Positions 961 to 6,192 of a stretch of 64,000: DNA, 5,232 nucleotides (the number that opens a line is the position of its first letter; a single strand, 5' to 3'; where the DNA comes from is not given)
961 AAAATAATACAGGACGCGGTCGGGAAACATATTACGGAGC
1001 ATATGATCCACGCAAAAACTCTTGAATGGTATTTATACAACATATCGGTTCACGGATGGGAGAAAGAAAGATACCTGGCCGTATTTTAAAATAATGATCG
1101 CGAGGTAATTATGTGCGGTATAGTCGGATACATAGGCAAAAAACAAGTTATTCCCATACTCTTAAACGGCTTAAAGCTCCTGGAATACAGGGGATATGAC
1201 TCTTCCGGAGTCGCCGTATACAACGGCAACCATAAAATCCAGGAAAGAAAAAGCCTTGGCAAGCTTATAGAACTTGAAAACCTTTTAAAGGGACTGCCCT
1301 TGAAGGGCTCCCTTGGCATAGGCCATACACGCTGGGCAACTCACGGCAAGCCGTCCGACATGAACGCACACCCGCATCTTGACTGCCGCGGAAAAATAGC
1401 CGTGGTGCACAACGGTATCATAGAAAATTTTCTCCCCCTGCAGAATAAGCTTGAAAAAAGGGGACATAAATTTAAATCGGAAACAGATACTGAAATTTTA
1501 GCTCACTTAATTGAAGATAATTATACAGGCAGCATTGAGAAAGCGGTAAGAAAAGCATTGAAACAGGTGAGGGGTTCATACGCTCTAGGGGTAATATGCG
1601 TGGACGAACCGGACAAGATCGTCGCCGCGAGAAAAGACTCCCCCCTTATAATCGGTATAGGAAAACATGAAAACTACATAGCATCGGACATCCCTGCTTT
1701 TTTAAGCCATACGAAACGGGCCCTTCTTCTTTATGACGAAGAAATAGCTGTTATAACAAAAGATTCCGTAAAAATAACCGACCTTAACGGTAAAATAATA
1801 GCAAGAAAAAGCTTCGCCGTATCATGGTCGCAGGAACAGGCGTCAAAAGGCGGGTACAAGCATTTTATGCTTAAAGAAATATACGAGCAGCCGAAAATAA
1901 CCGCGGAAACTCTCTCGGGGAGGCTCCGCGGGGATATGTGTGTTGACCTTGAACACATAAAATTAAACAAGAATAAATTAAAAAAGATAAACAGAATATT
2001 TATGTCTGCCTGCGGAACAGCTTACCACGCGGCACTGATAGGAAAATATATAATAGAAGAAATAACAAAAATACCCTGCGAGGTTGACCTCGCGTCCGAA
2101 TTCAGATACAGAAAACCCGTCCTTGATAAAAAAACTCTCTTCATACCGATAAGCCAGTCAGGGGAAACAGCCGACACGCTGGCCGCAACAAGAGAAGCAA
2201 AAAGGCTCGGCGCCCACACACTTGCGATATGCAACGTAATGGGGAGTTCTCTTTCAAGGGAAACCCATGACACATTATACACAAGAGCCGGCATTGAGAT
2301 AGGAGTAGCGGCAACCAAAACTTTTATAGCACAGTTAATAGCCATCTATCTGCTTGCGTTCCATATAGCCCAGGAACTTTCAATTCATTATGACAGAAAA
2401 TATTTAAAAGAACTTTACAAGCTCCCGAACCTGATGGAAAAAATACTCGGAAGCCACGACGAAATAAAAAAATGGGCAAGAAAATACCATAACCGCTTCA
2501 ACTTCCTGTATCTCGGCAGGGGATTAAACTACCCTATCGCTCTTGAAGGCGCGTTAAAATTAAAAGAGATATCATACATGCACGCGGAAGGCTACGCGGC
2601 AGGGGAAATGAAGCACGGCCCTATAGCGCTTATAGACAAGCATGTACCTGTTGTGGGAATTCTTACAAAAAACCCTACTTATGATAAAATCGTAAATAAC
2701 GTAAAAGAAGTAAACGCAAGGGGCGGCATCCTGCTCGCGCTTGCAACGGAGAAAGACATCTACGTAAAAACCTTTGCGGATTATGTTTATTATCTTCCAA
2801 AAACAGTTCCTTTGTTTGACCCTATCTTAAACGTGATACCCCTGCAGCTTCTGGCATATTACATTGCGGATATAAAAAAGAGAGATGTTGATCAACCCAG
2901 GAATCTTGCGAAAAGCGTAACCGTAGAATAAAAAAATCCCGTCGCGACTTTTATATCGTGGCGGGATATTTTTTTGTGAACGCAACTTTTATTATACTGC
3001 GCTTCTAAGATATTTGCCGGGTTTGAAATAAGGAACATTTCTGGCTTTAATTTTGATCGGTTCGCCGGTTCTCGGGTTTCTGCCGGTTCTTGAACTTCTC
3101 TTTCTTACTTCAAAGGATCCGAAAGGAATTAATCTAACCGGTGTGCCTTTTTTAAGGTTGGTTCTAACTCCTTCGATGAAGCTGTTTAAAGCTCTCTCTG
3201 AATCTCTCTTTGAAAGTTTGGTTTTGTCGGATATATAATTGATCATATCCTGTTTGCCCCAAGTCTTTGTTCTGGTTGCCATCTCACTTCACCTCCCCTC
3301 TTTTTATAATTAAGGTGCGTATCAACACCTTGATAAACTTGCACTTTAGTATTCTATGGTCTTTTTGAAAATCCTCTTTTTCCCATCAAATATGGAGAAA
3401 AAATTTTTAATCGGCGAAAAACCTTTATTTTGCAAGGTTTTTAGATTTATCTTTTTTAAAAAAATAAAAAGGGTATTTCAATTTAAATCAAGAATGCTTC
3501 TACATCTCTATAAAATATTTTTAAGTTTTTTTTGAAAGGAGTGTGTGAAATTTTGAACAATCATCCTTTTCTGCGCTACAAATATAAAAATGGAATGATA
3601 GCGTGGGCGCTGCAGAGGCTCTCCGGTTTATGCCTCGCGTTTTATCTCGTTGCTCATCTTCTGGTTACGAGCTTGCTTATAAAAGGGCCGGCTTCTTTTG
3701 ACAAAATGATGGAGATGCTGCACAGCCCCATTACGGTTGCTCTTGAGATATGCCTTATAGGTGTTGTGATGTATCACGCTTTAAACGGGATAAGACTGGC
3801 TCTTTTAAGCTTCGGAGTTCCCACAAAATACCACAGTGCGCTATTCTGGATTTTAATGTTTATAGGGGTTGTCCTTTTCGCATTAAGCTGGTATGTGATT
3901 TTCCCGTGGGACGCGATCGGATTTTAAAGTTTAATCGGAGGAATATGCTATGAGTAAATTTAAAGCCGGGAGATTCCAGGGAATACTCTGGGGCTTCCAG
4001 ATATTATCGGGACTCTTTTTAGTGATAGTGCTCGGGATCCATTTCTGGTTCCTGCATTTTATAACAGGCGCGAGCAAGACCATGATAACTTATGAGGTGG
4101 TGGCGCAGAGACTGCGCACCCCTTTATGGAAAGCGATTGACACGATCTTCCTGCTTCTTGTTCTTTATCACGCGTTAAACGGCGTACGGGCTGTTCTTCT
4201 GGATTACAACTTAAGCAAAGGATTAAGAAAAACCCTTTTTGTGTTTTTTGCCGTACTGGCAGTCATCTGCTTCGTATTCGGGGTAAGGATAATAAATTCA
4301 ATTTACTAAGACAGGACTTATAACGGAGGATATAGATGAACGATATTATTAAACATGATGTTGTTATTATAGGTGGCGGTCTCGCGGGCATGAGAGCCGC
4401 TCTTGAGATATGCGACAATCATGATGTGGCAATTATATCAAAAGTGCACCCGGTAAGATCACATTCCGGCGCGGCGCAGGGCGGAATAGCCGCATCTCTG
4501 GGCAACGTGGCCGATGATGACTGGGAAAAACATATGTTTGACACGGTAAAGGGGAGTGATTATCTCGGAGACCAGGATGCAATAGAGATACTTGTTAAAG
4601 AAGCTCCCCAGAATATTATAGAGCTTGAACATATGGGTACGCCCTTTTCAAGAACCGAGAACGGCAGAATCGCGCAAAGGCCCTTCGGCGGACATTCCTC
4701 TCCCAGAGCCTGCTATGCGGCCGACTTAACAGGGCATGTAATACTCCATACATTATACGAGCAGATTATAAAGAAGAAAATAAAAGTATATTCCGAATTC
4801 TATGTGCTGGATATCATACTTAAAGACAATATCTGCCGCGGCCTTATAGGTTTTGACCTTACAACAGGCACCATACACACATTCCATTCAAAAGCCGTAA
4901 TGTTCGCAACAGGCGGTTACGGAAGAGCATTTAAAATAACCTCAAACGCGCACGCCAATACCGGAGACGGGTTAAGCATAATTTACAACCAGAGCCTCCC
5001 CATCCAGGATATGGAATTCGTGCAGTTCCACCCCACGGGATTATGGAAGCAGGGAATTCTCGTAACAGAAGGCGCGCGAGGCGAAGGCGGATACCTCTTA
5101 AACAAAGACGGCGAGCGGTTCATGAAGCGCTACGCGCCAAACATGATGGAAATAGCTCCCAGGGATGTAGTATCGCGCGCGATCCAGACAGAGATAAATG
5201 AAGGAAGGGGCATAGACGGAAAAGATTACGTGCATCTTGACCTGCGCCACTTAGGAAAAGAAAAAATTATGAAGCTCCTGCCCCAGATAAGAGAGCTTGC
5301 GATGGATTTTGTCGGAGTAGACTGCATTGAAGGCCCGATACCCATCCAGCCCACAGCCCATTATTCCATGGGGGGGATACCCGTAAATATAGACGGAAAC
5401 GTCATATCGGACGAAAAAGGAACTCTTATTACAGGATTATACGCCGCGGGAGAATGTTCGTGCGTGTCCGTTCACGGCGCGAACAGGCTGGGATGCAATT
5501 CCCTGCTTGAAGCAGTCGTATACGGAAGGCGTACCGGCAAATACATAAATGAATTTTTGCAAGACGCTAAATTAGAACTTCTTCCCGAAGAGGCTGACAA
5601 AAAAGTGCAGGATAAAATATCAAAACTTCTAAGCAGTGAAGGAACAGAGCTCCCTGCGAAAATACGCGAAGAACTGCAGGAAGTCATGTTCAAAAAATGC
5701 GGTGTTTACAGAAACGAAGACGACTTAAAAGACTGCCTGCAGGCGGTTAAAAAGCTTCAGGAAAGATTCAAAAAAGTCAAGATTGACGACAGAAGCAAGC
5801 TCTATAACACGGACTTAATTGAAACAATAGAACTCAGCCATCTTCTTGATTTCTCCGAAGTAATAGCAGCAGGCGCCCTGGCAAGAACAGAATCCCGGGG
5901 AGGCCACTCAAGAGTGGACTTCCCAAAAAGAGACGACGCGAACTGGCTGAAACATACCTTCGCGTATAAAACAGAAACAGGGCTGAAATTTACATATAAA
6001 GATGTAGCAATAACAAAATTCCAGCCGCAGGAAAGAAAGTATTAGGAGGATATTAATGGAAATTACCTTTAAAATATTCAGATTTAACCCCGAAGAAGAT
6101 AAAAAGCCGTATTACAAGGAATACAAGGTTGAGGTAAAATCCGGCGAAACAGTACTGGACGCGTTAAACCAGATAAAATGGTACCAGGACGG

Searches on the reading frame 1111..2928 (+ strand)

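Call 80: search_protein_families(library=pfam, proteins=[window:1111-2928:+], max_evalue=0.00001)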
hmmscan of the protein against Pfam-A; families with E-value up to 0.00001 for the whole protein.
window:1111-2928:+ (606 aa): 3 families
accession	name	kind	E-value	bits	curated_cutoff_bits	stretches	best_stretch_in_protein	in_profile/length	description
PF01380.27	SIS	-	9.1e-58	194.2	25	2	290-416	2-129/131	SIS domain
PF13522.11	GATase_6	-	3.9e-19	69.4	27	1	65-191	9-128/130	Glutamine amidotransferase domain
PF13537.11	GATase_7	-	5e-15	56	25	1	83-198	10-122/123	Glutamine amidotransferase domain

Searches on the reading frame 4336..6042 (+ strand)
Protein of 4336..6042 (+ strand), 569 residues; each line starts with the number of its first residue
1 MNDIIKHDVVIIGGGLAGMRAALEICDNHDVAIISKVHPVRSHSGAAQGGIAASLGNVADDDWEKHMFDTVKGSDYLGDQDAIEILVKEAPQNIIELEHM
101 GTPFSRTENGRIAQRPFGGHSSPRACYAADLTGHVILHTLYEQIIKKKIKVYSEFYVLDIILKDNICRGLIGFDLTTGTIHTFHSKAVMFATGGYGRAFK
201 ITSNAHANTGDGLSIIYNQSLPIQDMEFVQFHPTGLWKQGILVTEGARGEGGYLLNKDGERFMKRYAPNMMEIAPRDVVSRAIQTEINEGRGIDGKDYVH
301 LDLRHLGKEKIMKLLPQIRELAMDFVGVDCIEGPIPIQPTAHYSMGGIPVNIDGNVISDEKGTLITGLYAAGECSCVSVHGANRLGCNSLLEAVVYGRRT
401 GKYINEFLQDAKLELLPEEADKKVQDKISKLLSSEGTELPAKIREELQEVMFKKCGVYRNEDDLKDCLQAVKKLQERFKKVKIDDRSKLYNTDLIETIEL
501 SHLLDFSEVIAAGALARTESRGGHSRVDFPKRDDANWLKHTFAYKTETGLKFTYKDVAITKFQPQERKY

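Call 80: search_protein_families(library=pfam, proteins=[window:4336-6042:+], max_evalue=0.00001)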
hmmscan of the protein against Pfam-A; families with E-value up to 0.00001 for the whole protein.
window:4336-6042:+ (569 aa): 4 families
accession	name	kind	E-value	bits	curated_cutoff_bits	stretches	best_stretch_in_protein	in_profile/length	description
PF00890.30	FAD_binding_2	-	1.6e-113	380.5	20.4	1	8-390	1-414/414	FAD binding domain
PF02910.25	Succ_DH_flav_C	-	3.5e-46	156.8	20.8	1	444-569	1-130/130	Fumarate reductase flavoprotein C-term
PF01266.30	DAO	-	1.4e-06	28.5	27.9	0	8-81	1-58/353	FAD dependent oxidoreductase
PF07992.20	Pyr_redox_2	-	2e-06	27.9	26.1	0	7-40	1-31/291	Pyridine nucleotide-disulphide oxidoreductase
